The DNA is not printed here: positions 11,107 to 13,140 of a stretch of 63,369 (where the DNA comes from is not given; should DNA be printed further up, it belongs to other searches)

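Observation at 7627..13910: Three dynamin-like GTPases with a translationally coupled M48 metallopeptidase: candidate protease-linked membrane-remodelling (or Eleos-like defence) module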

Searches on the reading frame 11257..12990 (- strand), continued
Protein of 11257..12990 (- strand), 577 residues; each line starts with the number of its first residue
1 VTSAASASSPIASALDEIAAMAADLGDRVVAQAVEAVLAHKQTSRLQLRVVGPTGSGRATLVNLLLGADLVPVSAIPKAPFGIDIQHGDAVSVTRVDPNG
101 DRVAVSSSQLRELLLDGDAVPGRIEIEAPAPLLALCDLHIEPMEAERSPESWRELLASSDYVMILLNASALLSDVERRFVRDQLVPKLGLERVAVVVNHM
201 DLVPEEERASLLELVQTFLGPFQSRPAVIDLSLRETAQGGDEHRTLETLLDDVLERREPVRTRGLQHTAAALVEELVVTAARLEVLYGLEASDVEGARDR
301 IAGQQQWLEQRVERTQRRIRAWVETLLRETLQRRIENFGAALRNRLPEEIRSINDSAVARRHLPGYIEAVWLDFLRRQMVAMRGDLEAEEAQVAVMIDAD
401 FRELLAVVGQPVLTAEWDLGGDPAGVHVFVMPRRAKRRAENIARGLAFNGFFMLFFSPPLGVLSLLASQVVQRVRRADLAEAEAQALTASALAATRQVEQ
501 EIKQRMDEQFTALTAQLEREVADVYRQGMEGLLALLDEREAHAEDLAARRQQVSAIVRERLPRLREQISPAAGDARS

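Call 93: find_encoding_contigs(protein=P0334, flank=6000, max_places=2)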
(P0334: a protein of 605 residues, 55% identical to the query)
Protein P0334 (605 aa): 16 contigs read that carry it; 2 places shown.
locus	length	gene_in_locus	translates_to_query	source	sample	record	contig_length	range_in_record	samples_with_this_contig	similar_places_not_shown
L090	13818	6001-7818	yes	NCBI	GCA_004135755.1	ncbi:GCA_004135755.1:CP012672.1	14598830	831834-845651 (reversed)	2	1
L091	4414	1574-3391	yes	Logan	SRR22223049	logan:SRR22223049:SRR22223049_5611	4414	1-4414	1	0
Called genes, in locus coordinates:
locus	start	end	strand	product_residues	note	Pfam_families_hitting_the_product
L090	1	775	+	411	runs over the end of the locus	PF08308:PEGA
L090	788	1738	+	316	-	-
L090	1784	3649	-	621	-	PF13167:GTP-bdg_N, PF16360:GTP-bdg_M, PF03193:RsgA_GTPase (faint), PF00009:GTP_EFTU (faint), PF00350:Dynamin_N (faint), PF01926:MMR_HSR1, PF02421:FeoB_N (weak)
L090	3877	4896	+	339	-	PF01636:APH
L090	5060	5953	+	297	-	PF01435:Peptidase_M48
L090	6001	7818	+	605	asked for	PF00350:Dynamin_N, PF01926:MMR_HSR1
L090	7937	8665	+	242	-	-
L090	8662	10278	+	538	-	PF10114:PocR (weak), PF00512:HisKA, PF02518:HATPase_c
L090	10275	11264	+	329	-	PF00586:AIRS, PF02769:AIRS_C (faint)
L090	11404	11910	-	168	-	-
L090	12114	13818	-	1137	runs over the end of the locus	PF08471:Ribonuc_red_2_N, PF02867:Ribonuc_red_lgC, PF12637:TSCPD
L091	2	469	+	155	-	?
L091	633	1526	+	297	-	PF01435:Peptidase_M48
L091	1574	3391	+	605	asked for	PF00350:Dynamin_N, PF01926:MMR_HSR1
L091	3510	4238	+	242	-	-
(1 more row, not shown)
